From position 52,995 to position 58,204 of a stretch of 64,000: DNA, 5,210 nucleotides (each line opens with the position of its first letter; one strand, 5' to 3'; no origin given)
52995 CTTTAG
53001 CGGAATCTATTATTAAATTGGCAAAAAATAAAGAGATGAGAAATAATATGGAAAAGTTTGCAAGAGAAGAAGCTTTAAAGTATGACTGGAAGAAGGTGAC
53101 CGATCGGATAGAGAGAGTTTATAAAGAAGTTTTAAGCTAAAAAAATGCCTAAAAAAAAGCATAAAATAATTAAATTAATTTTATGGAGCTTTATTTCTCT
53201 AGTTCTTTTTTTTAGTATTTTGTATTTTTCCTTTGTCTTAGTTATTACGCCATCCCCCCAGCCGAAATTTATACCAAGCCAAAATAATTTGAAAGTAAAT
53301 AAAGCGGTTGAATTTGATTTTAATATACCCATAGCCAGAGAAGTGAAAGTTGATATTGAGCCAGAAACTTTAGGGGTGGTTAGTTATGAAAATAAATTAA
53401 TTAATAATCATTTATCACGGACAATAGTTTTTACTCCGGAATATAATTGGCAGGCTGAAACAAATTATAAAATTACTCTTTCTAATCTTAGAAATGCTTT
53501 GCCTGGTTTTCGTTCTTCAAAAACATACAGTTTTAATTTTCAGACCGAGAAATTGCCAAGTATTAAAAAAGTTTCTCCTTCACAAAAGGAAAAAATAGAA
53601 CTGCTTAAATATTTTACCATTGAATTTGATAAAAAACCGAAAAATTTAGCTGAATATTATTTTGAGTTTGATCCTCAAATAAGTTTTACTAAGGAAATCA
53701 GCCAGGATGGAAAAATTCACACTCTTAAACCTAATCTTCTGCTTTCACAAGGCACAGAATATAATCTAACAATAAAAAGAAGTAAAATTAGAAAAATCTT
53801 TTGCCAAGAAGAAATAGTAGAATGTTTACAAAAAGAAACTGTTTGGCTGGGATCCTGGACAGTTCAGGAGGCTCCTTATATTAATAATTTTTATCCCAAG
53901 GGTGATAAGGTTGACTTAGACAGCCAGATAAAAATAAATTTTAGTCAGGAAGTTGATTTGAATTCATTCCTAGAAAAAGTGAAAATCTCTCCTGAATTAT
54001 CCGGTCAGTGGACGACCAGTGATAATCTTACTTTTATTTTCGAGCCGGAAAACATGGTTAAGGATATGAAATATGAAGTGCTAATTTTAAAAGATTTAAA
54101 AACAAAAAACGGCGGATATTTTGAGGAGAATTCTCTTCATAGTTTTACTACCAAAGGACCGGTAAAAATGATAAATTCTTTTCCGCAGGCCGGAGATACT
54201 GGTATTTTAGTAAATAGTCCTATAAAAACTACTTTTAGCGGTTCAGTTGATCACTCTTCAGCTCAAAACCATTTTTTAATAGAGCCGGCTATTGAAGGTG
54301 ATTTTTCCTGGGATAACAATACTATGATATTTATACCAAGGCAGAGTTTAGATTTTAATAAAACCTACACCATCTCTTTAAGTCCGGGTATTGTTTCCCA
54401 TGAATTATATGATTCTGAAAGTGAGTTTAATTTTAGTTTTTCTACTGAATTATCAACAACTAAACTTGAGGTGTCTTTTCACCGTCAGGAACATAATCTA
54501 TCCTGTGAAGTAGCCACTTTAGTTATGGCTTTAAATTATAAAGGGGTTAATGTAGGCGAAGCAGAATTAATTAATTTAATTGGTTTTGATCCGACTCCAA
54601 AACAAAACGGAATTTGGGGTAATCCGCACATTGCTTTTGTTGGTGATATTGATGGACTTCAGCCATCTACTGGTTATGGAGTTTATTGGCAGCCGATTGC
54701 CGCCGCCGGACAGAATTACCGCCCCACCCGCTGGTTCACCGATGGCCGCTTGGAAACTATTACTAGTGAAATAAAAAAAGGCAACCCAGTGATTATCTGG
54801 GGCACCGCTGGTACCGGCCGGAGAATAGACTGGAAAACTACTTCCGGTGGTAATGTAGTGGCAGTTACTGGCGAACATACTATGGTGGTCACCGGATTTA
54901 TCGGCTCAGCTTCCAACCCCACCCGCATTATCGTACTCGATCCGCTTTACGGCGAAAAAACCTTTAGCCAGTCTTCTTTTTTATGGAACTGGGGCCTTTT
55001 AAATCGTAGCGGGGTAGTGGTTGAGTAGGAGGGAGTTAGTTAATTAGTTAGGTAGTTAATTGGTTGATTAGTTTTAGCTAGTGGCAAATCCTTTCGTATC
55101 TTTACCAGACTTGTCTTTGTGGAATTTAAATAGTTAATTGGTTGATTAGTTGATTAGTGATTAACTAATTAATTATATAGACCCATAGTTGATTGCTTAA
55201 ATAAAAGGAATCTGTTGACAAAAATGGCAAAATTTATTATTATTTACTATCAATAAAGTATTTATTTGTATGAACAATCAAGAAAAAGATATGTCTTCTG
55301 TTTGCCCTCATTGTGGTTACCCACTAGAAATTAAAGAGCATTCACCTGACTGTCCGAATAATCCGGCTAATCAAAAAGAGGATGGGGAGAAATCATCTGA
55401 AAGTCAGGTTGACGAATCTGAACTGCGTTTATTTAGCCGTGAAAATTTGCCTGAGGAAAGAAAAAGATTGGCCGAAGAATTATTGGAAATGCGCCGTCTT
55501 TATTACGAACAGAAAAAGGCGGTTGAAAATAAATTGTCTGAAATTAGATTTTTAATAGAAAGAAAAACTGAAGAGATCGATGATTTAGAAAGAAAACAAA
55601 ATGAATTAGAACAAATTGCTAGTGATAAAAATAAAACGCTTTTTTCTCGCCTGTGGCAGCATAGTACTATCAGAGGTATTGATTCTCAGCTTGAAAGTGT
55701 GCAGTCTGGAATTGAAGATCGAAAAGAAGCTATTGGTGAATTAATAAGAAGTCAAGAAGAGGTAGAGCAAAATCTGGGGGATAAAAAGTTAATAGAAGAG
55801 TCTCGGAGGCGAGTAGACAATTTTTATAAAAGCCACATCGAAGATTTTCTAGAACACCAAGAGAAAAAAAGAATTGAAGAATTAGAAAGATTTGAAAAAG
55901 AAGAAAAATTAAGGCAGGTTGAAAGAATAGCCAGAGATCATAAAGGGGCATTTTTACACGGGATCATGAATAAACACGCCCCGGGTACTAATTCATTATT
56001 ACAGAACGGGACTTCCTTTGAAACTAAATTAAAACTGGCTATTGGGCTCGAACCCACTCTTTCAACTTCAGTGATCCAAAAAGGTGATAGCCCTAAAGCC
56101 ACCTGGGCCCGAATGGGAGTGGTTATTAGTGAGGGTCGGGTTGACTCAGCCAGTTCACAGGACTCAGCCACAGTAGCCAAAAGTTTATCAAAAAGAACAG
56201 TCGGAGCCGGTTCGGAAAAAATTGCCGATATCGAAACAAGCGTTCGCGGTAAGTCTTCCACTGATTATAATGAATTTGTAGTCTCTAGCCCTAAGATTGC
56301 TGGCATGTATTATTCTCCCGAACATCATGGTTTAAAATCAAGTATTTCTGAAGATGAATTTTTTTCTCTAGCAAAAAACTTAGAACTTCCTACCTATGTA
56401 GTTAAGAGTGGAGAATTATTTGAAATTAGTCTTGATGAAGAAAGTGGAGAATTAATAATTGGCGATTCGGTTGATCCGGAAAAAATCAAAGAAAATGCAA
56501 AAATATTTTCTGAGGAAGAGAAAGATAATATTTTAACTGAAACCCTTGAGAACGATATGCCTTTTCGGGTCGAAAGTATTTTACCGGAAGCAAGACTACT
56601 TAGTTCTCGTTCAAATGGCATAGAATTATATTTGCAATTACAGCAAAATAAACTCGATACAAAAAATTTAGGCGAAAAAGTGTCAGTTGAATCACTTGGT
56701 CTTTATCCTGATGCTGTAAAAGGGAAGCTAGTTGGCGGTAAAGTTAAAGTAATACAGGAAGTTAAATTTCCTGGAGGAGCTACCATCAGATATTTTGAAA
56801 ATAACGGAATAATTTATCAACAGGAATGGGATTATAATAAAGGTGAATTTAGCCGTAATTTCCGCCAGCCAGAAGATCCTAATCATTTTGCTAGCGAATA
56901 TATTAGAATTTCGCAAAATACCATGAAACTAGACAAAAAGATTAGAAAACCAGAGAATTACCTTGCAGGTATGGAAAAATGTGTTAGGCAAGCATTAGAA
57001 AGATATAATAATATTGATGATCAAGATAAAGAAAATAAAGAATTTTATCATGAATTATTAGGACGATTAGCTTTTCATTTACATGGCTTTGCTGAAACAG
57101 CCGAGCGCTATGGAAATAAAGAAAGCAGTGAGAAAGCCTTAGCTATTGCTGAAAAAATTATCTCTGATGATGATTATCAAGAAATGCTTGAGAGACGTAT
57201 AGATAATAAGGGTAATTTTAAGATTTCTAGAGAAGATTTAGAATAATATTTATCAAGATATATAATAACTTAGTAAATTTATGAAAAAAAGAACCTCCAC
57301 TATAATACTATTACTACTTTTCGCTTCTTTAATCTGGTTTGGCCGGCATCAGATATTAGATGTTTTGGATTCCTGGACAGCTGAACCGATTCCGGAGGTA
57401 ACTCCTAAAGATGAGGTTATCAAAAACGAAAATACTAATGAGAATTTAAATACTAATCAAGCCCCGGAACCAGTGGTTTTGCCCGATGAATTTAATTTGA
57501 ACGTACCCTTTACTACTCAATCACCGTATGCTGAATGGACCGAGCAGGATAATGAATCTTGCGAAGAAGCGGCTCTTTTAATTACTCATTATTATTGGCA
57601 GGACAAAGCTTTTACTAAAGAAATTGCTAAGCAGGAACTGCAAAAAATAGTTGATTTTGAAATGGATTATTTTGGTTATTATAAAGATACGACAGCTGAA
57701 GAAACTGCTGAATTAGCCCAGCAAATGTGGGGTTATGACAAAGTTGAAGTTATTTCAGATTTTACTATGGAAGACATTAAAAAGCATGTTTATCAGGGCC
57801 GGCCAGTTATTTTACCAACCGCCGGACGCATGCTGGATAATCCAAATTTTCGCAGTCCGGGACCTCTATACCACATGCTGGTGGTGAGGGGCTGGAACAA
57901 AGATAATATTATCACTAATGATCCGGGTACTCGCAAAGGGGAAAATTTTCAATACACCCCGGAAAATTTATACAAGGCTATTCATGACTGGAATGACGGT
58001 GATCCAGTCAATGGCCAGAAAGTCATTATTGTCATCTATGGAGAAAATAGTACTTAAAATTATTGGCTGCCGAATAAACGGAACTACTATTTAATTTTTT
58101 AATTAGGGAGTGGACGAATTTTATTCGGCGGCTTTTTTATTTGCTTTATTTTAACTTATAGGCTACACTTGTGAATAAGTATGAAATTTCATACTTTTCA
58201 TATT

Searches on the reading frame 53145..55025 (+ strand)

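Call 16: search_protein_families(library=pfam, proteins=[window:53145-55025:+], max_evalue=0.001)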
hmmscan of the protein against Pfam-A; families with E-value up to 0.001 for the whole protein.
window:53145-55025:+ (627 aa): 2 families
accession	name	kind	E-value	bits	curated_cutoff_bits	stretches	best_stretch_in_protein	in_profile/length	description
PF13205.12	Big_5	-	7.1e-27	94.6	23.6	2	339-434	4-105/105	Bacterial Ig-like domain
PF13529.12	Peptidase_C39_2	-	1e-18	68.7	24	1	441-600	1-142/143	Peptidase_C39 like family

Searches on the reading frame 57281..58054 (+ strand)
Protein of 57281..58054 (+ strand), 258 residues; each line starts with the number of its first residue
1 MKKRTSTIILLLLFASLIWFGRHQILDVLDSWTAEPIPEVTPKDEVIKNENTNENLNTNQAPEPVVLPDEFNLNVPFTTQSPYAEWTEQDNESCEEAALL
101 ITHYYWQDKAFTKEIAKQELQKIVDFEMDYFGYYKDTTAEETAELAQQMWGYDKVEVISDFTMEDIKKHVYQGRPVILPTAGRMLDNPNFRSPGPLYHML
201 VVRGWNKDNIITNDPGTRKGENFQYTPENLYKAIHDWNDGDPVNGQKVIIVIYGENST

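Call 40: search_protein_families(library=pfam, proteins=[window:57281-58054:+], max_evalue=0.001)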
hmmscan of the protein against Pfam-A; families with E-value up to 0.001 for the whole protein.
window:57281-58054:+ (258 aa): 1 family
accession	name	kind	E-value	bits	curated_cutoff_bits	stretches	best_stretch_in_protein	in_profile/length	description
PF13529.12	Peptidase_C39_2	-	3e-11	44.5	24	1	73-215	1-142/143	Peptidase_C39 like family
